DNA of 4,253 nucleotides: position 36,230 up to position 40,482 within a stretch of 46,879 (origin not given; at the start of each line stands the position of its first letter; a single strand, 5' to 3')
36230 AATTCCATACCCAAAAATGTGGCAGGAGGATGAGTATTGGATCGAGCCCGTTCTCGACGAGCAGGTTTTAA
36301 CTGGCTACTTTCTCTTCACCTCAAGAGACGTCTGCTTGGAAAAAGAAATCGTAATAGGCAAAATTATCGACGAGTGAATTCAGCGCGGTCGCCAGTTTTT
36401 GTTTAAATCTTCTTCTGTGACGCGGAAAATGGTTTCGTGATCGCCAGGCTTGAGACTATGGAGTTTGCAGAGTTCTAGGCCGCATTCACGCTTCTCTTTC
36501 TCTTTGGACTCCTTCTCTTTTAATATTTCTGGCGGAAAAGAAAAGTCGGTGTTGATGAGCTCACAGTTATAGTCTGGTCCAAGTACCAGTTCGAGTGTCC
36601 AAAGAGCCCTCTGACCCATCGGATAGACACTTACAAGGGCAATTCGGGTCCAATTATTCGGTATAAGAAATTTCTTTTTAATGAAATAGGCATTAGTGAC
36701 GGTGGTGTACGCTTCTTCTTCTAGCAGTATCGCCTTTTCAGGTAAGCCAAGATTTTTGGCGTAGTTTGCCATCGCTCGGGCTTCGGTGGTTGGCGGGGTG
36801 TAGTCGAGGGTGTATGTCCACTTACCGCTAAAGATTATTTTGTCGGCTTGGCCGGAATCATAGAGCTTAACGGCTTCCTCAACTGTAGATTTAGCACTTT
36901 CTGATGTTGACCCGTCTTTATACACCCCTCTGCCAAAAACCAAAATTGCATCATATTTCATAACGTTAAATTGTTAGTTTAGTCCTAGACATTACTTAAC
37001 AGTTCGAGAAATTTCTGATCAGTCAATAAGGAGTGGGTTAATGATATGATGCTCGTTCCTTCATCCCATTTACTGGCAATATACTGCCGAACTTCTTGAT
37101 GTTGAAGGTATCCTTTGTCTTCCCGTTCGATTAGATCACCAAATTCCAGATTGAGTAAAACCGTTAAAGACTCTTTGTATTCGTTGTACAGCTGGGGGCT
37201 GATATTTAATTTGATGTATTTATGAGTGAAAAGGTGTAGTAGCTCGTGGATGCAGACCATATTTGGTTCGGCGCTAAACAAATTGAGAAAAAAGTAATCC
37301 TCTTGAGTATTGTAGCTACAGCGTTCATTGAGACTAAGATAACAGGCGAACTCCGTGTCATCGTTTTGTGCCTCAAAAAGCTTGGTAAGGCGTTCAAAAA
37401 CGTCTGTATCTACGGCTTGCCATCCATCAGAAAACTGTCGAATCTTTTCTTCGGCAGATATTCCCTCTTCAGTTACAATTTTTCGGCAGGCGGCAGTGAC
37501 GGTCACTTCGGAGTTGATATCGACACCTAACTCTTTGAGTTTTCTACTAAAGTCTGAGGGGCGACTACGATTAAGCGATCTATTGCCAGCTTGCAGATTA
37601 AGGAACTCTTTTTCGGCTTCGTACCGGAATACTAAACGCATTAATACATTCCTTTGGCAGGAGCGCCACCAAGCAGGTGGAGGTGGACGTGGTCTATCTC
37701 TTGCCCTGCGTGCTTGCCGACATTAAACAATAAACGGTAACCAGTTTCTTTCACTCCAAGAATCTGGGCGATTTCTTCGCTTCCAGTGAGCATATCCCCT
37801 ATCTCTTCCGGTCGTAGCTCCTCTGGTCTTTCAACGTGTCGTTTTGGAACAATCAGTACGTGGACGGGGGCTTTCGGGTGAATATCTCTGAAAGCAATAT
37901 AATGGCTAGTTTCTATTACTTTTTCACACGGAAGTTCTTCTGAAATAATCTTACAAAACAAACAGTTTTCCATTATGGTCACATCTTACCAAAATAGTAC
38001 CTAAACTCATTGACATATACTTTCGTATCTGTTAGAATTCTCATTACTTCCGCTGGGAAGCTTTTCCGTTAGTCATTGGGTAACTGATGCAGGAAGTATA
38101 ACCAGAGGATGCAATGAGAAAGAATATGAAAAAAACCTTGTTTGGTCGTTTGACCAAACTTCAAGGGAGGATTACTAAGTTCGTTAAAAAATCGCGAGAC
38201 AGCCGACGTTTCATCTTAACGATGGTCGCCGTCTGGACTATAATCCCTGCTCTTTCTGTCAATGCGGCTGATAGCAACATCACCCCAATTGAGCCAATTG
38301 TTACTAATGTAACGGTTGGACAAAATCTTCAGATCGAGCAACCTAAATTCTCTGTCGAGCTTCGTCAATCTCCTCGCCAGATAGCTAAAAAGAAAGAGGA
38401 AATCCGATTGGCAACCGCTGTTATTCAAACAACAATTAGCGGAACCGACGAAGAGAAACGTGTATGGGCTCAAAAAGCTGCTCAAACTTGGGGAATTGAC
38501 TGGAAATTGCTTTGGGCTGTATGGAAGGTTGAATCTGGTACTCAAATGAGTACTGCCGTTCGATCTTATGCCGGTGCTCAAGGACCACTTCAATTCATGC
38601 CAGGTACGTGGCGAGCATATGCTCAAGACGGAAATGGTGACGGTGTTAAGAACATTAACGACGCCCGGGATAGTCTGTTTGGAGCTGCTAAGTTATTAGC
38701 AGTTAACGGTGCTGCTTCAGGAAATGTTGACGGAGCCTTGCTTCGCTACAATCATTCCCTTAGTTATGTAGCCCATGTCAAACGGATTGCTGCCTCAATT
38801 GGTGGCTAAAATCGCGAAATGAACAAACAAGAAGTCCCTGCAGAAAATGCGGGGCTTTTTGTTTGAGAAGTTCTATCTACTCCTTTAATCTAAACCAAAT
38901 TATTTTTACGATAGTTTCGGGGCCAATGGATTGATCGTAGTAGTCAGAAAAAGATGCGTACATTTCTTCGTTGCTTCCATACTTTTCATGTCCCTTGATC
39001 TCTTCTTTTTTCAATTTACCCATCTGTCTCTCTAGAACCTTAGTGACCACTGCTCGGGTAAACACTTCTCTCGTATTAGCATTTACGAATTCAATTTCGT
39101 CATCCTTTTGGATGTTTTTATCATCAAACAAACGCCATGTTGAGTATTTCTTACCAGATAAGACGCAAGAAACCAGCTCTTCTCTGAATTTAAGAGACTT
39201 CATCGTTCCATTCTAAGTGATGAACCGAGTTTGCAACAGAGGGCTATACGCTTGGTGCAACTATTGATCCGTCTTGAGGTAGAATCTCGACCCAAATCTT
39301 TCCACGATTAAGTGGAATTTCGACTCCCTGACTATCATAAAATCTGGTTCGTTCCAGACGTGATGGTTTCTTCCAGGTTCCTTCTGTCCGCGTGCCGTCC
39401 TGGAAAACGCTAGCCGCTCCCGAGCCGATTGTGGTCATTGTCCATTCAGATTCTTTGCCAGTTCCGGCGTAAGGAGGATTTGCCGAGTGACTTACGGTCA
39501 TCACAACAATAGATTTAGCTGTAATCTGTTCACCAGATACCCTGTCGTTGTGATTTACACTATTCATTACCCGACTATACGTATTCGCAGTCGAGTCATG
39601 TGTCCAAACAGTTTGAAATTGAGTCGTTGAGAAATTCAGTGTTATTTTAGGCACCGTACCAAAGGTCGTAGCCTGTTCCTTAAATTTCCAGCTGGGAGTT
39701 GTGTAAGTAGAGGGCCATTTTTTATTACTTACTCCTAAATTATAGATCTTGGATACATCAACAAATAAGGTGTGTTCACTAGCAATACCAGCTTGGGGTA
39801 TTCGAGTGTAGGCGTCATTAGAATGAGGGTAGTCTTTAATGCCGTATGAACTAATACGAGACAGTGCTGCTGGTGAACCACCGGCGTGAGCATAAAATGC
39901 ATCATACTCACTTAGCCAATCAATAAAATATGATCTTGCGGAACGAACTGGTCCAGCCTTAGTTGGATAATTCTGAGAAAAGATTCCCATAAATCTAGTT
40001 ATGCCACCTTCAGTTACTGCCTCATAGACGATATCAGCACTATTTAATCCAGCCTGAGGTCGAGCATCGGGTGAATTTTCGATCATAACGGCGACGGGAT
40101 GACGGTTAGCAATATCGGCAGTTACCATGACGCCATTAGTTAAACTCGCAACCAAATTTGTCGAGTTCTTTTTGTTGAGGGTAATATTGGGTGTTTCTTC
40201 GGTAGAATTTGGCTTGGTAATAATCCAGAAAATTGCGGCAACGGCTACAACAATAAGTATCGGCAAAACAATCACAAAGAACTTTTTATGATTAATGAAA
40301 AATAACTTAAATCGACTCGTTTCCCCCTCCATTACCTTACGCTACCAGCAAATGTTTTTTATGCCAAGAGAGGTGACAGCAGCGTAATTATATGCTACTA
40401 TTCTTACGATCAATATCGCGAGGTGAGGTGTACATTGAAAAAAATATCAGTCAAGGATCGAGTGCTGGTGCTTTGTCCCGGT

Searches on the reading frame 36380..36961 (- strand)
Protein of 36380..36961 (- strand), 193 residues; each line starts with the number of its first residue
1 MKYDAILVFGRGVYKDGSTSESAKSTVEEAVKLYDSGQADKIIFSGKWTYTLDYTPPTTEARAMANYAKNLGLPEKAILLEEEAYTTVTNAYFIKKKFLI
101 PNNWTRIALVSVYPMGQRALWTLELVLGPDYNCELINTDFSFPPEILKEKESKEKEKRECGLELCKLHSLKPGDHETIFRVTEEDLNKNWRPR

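Call 6: search_protein_families(library=pfam, proteins=[window:36380-36961:-], max_evalue=0.01)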
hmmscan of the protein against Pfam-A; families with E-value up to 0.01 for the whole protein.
window:36380-36961:- (193 aa): 1 family
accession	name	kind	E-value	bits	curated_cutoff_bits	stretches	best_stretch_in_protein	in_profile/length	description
PF02698.23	DUF218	-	5.9e-19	68.8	27.6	1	4-126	1-103/133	DUF218 domain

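Call 33: find_encoding_contigs(protein=window:36380-36961:-, flank=10000, max_places=10)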
Protein window:36380-36961:- (193 aa): no gene with exactly this product is on record in the collection.

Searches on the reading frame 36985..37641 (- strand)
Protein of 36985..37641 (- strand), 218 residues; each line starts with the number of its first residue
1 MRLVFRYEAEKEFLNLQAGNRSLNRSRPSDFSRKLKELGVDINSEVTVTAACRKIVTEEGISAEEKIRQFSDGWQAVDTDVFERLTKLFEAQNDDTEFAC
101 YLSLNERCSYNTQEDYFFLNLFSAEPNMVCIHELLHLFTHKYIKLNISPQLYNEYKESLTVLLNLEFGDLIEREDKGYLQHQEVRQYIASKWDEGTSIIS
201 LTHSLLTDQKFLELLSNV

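Call 31: search_protein_families(library=pfam, proteins=[window:36985-37641:-], max_evalue=0.01)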
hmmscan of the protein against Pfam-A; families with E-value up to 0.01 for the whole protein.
window:36985-37641:- (218 aa): 0 families

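Call 58: search_protein_families(library=ncbifam, proteins=[window:36985-37641:-], max_evalue=0.01)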
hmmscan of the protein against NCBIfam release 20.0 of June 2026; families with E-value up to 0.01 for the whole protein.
window:36985-37641:- (218 aa): 0 families

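Call 60: search_solved_structures(query=window:36985-37641:-, max_evalue=1)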
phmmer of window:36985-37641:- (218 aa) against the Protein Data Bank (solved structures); distinct sequences matched with E-value up to 1: 10.
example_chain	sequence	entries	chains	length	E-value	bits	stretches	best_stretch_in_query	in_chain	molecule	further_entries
7up4_A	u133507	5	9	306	0.1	15.5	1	98-147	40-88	Ribosomal protein S6 kinase alpha-5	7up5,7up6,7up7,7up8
3kn5_A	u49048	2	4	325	0.11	15.4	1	98-147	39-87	Ribosomal protein S6 kinase alpha-5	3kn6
6lat_A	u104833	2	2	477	0.19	14.6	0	7-54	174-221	Protein ORF2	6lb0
2zzq_A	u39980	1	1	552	0.28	14.1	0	7-54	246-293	Protein ORF3, Capsid protein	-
4hwg_A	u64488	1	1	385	0.3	14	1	14-71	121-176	UDP-N-acetylglucosamine 2-epimerase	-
3hag_A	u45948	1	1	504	0.35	13.8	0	7-54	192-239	Capsid protein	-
3iyo_A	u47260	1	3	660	0.42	13.5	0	7-53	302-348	Capsid protein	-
2ztn_A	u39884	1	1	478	0.51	13.3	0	7-54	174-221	Capsid protein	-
9fns_A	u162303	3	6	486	0.53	13.2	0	7-54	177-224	Secreted protein ORF2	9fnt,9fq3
8rqg_B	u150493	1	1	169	0.94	12.4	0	53-157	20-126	Histidine-containing phosphotransfer protein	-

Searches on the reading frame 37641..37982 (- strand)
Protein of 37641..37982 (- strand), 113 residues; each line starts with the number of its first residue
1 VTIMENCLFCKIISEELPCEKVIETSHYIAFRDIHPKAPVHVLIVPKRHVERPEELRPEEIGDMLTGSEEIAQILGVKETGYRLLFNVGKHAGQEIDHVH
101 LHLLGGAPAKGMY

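Call 31: search_protein_families(library=pfam, proteins=[window:37641-37982:-], max_evalue=0.01)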
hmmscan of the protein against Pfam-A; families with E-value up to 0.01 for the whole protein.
window:37641-37982:- (113 aa): 2 families
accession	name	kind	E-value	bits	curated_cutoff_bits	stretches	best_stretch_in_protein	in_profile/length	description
PF01230.28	HIT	-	3.7e-27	95.3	21.5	1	15-107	2-96/98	HIT domain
PF11969.13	DcpS_C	-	3.2e-20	73.1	24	1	6-105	1-101/114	Scavenger mRNA decapping enzyme C-term binding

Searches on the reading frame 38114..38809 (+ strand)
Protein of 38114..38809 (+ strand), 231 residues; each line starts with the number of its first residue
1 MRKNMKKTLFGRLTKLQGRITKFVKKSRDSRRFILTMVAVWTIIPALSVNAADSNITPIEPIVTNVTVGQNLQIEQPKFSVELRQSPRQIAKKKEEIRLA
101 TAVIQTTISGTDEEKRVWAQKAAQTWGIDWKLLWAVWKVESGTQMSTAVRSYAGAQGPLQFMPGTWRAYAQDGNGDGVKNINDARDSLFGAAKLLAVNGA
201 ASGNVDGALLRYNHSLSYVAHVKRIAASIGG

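Call 31: search_protein_families(library=pfam, proteins=[window:38114-38809:+], max_evalue=0.01)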
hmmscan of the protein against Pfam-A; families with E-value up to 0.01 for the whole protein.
window:38114-38809:+ (231 aa): 2 families
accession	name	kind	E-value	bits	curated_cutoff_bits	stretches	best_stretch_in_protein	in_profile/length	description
PF13406.11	SLT_2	-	5e-13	49.3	24.3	1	147-201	147-202/292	Transglycosylase SLT domain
PF01464.25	SLT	-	7.1e-10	38.9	21.3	1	119-223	3-105/117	Transglycosylase SLT domain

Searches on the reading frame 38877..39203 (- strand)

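Call 31: search_protein_families(library=pfam, proteins=[window:38877-39203:-], max_evalue=0.01)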
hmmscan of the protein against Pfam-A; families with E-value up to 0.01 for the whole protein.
window:38877-39203:- (108 aa): 2 families
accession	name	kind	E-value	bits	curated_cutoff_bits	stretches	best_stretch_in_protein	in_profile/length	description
PF04266.20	ASCH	-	6.8e-09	36.8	21.2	1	4-107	1-102/103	ASCH domain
PF14266.11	YceG_bac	-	0.0076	16.3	25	1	21-92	57-125/250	YceG domain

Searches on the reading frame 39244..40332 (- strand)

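Call 31: search_protein_families(library=pfam, proteins=[window:39244-40332:-], max_evalue=0.01)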
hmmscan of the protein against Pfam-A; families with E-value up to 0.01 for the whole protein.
window:39244-40332:- (362 aa): 2 families
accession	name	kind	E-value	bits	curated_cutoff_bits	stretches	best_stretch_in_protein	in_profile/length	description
PF11258.13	DUF3048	-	2e-42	145.2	25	1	65-198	2-140/148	Protein of unknown function (DUF3048) N-terminal domain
PF17479.7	DUF3048_C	-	3.2e-23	82.7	25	1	230-348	1-114/114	Protein of unknown function (DUF3048) C-terminal domain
